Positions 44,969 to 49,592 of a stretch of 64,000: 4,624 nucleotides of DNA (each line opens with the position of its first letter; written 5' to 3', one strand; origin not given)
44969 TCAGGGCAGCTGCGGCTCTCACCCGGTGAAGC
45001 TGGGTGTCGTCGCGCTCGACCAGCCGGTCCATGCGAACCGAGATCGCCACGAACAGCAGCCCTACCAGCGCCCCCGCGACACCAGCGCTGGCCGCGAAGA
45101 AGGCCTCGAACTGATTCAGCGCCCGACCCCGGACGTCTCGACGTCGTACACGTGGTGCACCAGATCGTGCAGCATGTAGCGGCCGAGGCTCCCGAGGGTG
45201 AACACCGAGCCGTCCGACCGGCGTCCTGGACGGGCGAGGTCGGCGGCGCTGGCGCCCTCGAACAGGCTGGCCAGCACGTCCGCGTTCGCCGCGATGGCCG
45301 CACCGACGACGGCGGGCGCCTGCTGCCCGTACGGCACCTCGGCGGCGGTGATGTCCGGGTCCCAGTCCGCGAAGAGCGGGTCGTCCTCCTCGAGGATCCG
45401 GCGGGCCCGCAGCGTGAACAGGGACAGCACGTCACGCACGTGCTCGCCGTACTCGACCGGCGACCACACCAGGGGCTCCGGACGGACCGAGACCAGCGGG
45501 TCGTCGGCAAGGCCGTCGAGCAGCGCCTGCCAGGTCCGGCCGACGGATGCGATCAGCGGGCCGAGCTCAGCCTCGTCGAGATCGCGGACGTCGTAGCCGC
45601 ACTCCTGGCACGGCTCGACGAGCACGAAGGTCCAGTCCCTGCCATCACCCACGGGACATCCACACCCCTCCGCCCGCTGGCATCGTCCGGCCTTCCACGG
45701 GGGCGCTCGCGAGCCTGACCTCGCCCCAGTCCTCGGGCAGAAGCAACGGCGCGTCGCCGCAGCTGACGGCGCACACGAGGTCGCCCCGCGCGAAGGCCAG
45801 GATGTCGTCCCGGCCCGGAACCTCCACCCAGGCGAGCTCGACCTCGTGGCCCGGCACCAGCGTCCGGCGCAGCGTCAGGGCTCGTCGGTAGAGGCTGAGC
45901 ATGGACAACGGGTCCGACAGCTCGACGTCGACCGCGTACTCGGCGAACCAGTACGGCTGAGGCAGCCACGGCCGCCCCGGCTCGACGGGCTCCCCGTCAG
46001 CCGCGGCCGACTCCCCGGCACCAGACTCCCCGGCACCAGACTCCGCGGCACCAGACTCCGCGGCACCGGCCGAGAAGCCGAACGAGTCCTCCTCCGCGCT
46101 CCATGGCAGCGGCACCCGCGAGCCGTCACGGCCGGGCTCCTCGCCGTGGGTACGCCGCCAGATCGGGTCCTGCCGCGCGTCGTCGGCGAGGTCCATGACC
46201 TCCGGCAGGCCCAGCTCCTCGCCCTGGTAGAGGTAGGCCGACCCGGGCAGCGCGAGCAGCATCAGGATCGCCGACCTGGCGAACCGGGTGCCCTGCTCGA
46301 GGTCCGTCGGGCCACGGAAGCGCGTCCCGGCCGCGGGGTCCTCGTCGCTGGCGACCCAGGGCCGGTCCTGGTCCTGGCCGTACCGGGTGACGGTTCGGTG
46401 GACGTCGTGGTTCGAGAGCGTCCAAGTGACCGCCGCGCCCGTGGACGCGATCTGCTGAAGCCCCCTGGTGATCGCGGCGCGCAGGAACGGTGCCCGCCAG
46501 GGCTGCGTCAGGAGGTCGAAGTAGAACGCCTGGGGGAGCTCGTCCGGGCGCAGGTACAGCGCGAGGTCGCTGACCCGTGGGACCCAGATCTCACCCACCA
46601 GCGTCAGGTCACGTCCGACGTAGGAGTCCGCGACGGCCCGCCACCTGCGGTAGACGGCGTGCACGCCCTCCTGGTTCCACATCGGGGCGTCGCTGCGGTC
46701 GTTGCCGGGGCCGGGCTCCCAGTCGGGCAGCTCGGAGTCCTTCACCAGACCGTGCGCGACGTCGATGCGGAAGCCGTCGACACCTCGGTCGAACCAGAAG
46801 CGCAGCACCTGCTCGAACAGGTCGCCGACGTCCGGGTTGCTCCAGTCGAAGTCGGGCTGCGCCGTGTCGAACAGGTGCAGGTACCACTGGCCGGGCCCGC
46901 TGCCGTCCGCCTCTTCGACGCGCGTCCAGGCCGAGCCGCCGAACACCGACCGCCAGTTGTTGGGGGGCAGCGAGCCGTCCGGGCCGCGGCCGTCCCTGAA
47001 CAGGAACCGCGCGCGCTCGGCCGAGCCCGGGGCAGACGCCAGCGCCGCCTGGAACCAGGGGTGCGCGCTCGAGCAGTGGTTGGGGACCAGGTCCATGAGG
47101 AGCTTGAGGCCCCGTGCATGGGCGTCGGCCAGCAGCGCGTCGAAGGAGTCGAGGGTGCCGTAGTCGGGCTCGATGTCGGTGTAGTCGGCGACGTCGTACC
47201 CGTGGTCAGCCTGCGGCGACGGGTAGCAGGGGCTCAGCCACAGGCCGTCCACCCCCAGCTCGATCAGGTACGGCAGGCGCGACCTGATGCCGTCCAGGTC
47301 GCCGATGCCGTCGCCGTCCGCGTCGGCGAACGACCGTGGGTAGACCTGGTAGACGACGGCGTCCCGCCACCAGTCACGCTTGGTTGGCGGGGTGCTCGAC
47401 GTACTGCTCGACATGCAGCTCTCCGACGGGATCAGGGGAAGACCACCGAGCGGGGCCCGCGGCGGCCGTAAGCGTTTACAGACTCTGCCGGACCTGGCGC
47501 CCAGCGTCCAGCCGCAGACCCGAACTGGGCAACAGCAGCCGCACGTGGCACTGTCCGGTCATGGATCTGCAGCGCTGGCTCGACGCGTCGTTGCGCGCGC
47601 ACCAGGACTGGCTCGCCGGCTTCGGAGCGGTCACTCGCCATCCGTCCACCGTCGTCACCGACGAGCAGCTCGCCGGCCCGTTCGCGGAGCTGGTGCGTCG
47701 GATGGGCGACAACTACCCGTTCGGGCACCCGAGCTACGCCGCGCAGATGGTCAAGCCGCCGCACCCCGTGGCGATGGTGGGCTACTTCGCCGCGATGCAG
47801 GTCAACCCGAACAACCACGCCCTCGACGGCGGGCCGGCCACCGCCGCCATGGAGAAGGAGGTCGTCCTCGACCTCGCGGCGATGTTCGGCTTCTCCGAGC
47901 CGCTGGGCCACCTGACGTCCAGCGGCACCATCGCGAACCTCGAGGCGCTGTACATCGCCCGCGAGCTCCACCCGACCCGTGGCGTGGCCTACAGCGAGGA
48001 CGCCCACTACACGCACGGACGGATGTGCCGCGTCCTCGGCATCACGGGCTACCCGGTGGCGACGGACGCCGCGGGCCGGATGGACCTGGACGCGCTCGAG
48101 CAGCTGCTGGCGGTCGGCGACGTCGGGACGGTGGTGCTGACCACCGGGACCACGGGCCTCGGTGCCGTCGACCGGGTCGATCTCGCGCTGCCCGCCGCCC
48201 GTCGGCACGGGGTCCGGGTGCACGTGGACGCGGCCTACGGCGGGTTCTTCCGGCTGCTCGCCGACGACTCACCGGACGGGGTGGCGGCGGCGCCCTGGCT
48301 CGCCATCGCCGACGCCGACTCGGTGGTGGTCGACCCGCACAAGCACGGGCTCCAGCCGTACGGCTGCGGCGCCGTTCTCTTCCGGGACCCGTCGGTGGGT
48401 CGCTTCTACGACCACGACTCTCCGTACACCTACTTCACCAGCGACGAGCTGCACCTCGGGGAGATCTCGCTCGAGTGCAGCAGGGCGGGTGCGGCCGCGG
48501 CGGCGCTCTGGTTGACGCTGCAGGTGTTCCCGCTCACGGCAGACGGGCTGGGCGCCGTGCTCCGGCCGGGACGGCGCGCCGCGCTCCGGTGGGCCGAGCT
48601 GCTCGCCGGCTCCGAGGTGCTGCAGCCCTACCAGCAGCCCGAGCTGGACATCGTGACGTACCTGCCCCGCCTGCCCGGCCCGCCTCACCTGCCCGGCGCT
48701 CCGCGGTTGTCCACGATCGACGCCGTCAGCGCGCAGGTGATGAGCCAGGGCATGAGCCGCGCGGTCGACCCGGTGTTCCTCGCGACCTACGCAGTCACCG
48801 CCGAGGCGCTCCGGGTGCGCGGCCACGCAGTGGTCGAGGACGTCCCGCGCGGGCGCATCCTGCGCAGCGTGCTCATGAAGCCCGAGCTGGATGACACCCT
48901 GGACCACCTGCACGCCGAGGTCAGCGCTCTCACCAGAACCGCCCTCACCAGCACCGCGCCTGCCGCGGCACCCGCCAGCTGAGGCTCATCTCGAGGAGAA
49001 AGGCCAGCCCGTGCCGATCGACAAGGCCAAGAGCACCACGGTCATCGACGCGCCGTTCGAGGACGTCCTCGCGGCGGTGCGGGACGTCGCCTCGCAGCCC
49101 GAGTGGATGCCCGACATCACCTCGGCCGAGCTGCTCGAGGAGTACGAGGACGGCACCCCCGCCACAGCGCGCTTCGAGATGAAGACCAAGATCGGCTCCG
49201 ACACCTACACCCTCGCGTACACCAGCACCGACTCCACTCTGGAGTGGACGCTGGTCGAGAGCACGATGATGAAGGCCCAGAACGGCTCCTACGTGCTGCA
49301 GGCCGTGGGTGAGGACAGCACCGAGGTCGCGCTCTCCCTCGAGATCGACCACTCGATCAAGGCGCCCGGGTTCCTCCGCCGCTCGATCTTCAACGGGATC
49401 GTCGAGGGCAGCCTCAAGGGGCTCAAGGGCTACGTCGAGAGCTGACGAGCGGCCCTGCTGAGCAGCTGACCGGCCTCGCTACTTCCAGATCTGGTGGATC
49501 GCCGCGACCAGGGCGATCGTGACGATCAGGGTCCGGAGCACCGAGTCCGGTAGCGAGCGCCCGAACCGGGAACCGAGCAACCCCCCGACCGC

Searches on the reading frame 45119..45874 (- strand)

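Call 37: search_protein_families(library=pfam, proteins=[window:45119-45874:-], max_evalue=0.001)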
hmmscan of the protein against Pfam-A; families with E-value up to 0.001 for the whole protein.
window:45119-45874:- (252 aa): 1 family
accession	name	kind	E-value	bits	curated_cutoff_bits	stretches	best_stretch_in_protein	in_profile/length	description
PF12867.12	DinB_2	-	1e-11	45.8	24.8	1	114-242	8-125/128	DinB superfamily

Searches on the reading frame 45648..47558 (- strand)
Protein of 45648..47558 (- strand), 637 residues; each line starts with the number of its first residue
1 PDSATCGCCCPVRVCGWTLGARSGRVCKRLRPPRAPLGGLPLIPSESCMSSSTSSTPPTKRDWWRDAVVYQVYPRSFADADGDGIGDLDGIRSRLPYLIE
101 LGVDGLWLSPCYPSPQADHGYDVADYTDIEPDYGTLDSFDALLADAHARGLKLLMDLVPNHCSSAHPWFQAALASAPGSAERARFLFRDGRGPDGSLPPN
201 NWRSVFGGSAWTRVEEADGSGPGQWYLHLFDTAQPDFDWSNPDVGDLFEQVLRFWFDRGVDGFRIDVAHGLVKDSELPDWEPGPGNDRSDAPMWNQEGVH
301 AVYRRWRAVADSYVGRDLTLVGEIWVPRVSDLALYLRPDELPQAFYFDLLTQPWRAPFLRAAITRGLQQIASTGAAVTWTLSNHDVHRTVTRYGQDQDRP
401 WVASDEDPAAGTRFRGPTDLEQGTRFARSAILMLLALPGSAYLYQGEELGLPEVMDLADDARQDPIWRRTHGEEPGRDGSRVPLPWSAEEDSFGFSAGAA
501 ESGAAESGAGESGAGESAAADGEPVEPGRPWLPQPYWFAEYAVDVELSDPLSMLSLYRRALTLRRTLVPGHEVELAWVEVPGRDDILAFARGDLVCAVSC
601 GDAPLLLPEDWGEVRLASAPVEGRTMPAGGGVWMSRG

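Call 37: search_protein_families(library=pfam, proteins=[window:45648-47558:-], max_evalue=0.001)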
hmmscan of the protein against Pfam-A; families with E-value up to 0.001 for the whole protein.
window:45648-47558:- (637 aa): 2 families
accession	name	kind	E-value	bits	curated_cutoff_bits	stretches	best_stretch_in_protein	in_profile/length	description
PF00128.31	Alpha-amylase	-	7.8e-93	312.6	22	1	71-498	1-401/446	Alpha amylase, catalytic domain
PF11941.14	DUF3459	-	0.00078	20.2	22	0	556-633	1-89/90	Domain of unknown function (DUF3459)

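Call 77: find_homologous_proteins(query=window:45648-47450:-, max_evalue=1e-30)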
Query window:45648-47450:- (601 aa): 8000 proteins with E <= 1e-30 among 8000 candidates; the best 120 are listed.
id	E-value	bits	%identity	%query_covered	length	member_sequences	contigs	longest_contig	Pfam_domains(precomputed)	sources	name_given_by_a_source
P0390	0.0e+0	1370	100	98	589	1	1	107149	PF00128.32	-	-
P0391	8.4e-261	885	69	97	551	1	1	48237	PF00128.32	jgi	jgi:alpha-glucosidase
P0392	2.5e-258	877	69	95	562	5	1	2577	PF00128.32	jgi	jgi:alpha-glucosidase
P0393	1.5e-257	874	68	96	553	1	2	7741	PF00128.32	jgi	jgi:alpha-glucosidase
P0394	4.9e-257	873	69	95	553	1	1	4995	PF00128.32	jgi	jgi:alpha-glucosidase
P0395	5.5e-256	869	69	95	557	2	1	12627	PF00128.32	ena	-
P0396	5.7e-256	869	67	95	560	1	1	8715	PF00128.32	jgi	jgi:alpha-glucosidase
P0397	2.4e-255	867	69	95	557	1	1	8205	PF00128.32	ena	-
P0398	3.2e-254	863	68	96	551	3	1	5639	PF00128.32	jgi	-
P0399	5.6e-254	863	69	95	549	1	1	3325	PF00128.32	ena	-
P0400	7.3e-253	859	69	95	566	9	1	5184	PF00128.32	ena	-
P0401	4.0e-252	856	67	97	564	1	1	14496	PF00128.32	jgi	jgi:alpha-glucosidase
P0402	1.6e-251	854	68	96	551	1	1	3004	PF00128.32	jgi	-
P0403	1.8e-251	854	68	96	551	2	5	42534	PF00128.32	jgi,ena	-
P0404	1.0e-250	852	69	95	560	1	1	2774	PF00128.32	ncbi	-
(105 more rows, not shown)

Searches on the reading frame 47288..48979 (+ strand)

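Call 37: search_protein_families(library=pfam, proteins=[window:47288-48979:+], max_evalue=0.001)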
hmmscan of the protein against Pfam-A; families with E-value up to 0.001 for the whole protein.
window:47288-48979:+ (564 aa): 4 families
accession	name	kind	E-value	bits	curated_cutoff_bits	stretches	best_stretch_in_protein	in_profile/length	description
PF00282.25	Pyridoxal_deC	-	2.3e-20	73.1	27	1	148-414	40-330/375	Pyridoxal-dependent decarboxylase conserved domain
PF01212.27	Beta_elim_lyase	-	1.6e-07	31.4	27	1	176-366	25-212/288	Beta-eliminating lyase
PF00155.27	Aminotran_1_2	-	5.7e-05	22.9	19.7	1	209-339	70-212/361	Aminotransferase class I and II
PF00266.25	Aminotran_5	-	0.00057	19.4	21.5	1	166-316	22-177/371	Aminotransferase class-V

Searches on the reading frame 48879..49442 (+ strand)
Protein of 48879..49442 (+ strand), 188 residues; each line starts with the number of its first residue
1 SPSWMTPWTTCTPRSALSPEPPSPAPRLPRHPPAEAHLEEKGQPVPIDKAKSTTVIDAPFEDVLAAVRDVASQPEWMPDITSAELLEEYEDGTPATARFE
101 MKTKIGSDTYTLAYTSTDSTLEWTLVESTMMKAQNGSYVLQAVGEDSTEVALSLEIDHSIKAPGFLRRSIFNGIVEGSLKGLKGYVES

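Call 37: search_protein_families(library=pfam, proteins=[window:48879-49442:+], max_evalue=0.001)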
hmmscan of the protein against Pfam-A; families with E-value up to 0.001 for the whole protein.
window:48879-49442:+ (188 aa): 2 families
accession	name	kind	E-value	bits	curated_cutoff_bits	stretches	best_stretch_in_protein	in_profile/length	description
PF10604.15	Polyketide_cyc2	-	1.4e-11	45.3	27.4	1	50-187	4-142/142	Polyketide cyclase / dehydrase and lipid transport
PF03364.25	Polyketide_cyc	-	3.9e-11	43.7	23.4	1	56-179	1-122/126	Polyketide cyclase / dehydrase and lipid transport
